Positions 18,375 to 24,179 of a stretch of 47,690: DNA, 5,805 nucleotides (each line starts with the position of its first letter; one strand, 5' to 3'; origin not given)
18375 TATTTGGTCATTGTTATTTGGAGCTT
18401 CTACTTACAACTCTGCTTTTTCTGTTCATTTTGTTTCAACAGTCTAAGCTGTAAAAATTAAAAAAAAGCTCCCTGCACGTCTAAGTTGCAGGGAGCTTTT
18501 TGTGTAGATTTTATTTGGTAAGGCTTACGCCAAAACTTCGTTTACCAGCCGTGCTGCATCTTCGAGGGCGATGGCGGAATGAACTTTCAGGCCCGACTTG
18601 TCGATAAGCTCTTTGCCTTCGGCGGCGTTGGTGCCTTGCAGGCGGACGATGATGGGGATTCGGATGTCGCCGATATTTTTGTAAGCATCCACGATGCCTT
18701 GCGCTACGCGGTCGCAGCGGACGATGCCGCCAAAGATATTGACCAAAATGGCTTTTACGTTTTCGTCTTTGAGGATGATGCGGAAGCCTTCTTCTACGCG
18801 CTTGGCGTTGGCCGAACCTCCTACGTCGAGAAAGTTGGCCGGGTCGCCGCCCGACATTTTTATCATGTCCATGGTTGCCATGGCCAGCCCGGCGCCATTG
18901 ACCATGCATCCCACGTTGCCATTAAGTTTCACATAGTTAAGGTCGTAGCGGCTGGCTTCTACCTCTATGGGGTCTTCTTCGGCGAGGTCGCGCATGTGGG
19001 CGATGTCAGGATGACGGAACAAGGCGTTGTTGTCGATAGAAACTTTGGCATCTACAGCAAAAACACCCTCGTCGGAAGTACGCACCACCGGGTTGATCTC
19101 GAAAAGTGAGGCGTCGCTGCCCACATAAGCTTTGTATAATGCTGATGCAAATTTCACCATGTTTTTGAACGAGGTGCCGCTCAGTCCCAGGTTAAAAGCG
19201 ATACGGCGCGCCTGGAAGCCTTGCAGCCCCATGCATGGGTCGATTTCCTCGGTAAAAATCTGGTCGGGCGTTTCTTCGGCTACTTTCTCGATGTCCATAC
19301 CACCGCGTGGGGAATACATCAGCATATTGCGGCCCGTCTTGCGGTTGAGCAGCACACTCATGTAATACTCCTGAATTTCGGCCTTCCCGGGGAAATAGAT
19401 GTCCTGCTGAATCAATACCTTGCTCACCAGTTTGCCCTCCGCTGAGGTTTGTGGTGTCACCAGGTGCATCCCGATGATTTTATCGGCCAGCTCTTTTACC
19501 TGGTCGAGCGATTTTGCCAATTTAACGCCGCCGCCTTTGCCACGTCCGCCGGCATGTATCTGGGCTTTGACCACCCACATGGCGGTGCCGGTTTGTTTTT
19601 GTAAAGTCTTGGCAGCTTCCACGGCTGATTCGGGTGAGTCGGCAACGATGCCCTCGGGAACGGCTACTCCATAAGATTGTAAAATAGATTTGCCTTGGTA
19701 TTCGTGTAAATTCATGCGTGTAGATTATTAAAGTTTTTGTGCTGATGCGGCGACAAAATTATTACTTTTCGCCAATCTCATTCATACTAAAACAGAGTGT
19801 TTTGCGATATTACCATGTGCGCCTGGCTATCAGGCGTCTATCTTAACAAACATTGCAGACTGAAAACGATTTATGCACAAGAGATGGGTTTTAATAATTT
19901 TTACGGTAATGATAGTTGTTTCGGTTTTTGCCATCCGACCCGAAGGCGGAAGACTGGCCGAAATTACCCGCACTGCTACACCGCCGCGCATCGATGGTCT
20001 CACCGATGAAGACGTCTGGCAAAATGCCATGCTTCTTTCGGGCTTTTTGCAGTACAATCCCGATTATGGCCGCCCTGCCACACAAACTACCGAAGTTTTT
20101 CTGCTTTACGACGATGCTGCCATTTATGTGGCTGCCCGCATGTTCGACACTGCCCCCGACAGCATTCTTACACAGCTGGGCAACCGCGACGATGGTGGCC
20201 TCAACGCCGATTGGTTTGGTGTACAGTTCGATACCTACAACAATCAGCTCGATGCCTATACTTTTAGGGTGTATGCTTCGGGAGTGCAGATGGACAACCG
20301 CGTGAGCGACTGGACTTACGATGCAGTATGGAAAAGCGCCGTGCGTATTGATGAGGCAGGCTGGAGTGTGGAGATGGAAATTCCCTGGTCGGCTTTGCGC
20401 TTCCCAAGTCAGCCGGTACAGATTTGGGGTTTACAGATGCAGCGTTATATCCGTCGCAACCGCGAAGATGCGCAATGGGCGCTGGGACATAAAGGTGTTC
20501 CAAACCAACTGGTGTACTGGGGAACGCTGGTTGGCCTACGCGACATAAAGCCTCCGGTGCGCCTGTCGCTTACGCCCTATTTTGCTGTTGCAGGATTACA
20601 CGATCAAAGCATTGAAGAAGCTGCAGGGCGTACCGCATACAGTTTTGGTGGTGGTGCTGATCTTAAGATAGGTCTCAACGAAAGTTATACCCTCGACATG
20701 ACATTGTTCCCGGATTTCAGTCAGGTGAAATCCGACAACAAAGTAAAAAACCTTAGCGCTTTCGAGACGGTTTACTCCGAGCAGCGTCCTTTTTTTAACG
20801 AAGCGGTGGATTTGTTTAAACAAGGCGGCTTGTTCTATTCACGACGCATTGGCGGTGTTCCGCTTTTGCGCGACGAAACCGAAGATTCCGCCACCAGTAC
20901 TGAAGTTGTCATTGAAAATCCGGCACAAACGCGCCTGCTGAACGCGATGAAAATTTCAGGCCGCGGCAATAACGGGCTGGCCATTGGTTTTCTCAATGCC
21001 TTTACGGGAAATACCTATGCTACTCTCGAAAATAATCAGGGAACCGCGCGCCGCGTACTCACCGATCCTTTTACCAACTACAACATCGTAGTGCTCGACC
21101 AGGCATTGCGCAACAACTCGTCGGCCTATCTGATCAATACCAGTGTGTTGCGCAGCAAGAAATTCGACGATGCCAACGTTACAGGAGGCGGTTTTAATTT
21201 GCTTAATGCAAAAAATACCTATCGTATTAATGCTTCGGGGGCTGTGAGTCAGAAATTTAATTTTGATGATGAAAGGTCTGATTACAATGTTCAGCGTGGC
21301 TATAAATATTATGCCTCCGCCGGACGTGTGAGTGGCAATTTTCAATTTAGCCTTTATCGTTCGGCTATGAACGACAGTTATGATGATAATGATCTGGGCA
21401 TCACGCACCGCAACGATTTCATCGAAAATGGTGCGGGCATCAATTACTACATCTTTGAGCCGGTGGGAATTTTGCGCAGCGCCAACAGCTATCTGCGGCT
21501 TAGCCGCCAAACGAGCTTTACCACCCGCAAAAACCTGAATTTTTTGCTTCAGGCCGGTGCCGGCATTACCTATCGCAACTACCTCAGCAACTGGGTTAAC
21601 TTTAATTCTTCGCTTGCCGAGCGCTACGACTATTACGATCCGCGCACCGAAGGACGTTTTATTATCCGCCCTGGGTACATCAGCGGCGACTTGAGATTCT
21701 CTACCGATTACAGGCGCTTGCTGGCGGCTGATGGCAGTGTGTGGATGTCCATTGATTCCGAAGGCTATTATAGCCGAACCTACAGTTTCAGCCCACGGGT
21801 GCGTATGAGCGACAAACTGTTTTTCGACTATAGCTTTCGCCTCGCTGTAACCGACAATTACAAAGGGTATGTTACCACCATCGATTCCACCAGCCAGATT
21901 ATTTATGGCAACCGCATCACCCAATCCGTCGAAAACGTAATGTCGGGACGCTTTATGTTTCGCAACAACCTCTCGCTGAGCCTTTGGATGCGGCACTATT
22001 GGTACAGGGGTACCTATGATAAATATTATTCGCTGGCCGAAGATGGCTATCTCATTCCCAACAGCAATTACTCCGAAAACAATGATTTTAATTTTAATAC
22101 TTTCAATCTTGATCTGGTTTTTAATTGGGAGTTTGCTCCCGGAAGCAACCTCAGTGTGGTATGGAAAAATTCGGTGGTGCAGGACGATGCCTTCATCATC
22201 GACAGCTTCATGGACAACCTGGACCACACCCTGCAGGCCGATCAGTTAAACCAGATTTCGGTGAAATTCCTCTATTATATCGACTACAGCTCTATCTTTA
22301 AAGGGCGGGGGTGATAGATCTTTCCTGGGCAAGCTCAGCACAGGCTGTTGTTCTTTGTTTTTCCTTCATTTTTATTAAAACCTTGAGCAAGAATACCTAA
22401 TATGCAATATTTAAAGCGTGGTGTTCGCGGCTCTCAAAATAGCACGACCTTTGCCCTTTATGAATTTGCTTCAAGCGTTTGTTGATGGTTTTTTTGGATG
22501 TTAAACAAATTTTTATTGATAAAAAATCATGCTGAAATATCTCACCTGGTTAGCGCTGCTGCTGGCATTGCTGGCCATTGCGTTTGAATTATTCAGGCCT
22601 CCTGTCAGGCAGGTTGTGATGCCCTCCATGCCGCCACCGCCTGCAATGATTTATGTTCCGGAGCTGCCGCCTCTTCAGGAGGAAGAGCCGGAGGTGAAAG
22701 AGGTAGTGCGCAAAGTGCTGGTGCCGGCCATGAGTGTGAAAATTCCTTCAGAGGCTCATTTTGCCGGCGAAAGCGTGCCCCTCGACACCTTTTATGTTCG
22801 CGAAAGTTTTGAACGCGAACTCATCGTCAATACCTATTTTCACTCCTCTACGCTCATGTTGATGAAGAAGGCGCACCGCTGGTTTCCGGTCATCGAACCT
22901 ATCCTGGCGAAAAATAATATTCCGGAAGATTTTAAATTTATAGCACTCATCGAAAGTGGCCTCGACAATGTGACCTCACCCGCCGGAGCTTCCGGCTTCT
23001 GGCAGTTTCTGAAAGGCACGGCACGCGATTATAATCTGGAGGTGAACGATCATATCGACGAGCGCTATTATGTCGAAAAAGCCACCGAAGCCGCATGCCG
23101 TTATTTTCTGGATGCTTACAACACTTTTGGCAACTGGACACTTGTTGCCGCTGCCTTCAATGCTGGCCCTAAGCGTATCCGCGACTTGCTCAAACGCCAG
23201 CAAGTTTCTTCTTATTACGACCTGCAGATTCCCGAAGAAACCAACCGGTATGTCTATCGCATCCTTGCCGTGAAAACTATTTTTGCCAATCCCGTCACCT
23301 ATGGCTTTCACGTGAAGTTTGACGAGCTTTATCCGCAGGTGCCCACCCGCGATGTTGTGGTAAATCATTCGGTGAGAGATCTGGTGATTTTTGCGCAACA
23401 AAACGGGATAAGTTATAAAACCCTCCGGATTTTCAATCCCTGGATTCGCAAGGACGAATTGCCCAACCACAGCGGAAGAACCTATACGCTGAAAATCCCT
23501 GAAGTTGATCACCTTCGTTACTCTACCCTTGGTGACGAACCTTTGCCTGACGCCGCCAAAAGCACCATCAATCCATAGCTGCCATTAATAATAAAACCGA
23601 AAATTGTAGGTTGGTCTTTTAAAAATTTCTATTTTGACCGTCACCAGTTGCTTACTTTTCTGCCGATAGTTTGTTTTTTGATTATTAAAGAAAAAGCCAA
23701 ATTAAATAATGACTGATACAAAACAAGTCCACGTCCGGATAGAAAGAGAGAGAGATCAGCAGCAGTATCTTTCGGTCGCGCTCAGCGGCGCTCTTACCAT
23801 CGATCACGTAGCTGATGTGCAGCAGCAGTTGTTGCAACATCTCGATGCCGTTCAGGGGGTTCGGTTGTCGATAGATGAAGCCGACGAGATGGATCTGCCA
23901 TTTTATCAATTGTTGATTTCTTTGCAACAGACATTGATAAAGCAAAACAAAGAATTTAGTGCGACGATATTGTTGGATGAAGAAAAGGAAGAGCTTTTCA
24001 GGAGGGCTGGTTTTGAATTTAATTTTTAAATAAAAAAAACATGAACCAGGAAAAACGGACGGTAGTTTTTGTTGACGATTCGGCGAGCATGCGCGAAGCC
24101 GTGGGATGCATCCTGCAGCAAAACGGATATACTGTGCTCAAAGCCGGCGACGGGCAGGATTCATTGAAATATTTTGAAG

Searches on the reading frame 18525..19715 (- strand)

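Call 6: search_protein_families(library=pfam, proteins=[window:18525-19715:-], max_evalue=0.001)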
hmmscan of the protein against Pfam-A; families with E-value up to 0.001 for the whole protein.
window:18525-19715:- (396 aa): 4 families
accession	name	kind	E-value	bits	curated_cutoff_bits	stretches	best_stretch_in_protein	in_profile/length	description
PF08442.15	ATP-grasp_2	-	1.4e-67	227.7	29.5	1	2-211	1-201/202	ATP-grasp domain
PF00549.24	Ligase_CoA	-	4.4e-31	108.1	24.5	1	271-389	1-125/128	CoA-ligase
PF24948.1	Citrate_synth_N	-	5e-16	59.2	83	1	3-234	5-227/232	ATP-citrate synthase ATP-grasp domain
PF13549.11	ATP-grasp_5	-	1.3e-08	35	27.6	1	3-100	10-105/221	ATP-grasp domain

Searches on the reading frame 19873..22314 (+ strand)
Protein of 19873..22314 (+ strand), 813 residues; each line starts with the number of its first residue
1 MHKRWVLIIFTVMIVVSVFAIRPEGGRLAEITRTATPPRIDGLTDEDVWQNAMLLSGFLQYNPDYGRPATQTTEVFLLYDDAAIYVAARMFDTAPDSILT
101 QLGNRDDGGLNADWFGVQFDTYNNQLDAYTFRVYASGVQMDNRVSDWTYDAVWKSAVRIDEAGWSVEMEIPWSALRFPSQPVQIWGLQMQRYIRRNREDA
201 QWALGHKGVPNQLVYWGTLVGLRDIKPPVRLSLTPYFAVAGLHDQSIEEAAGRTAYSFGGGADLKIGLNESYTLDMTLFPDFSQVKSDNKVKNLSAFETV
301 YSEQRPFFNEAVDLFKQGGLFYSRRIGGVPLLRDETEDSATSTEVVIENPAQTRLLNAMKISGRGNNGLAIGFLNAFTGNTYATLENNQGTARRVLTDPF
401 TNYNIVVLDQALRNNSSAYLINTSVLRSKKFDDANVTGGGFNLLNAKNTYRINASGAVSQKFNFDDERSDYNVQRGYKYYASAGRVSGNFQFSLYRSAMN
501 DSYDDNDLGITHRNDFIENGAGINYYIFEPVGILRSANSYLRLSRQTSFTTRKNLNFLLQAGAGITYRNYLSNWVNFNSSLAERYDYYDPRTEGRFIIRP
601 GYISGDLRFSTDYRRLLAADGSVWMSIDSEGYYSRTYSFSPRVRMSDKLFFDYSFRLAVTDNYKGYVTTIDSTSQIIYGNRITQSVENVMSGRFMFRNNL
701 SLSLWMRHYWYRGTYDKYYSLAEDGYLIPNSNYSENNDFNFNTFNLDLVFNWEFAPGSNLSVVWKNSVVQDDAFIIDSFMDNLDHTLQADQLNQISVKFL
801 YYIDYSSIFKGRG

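Call 5: search_protein_families(library=pfam, proteins=[window:19873-22314:+], max_evalue=0.001)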
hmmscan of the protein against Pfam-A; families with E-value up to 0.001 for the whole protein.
window:19873-22314:+ (813 aa): 2 families
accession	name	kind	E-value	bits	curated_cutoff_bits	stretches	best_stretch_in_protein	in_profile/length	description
PF19313.5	DUF5916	-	5.8e-182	606.8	22.6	1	227-808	1-568/572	Domain of unknown function (DUF5916)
PF06452.16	CBM9_1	-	6.7e-08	33.1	23.4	1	40-192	1-149/185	Carbohydrate family 9 binding domain-like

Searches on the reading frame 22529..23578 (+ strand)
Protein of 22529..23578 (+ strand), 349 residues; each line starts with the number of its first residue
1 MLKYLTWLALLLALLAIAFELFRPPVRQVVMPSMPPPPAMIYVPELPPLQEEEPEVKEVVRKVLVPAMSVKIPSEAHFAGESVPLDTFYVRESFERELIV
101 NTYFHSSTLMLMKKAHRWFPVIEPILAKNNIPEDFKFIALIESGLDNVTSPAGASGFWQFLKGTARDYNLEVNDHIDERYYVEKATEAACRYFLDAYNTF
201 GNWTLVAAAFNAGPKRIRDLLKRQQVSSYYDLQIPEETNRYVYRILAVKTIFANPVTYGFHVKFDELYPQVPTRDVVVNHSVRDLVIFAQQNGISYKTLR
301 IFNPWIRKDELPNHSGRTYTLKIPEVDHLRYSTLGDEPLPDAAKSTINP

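Call 5: search_protein_families(library=pfam, proteins=[window:22529-23578:+], max_evalue=0.001)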
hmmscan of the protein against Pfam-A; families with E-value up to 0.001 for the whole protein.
window:22529-23578:+ (349 aa): 1 family
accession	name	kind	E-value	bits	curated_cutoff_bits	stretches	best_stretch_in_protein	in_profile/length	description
PF01464.25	SLT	-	6.7e-18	64.8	21.3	1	126-226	8-110/117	Transglycosylase SLT domain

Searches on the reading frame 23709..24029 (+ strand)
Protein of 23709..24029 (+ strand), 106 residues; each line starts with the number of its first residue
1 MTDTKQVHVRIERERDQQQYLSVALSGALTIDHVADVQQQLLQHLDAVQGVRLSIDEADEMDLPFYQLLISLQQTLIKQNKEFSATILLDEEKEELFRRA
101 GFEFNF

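Call 52: search_protein_families(library=pfam, proteins=[window:23709-24029:+], max_evalue=0.01)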
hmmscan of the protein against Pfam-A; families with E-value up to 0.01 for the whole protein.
window:23709-24029:+ (106 aa): 1 family
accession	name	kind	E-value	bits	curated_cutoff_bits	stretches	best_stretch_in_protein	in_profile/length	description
PF13466.11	STAS_2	-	5.2e-08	33.4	29.2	1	23-86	1-64/80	STAS domain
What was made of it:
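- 23709..24029 (+): STAS-domain protein, the first gene of the other half of the system. STAS_2 5.2e-8, 33.4 bits, above the 29.2 cut-off (call 52).
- Checked: A STAS gene (23709-24029, STAS_2 33.4 bits) precedes cheY in the second cluster (call 52).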
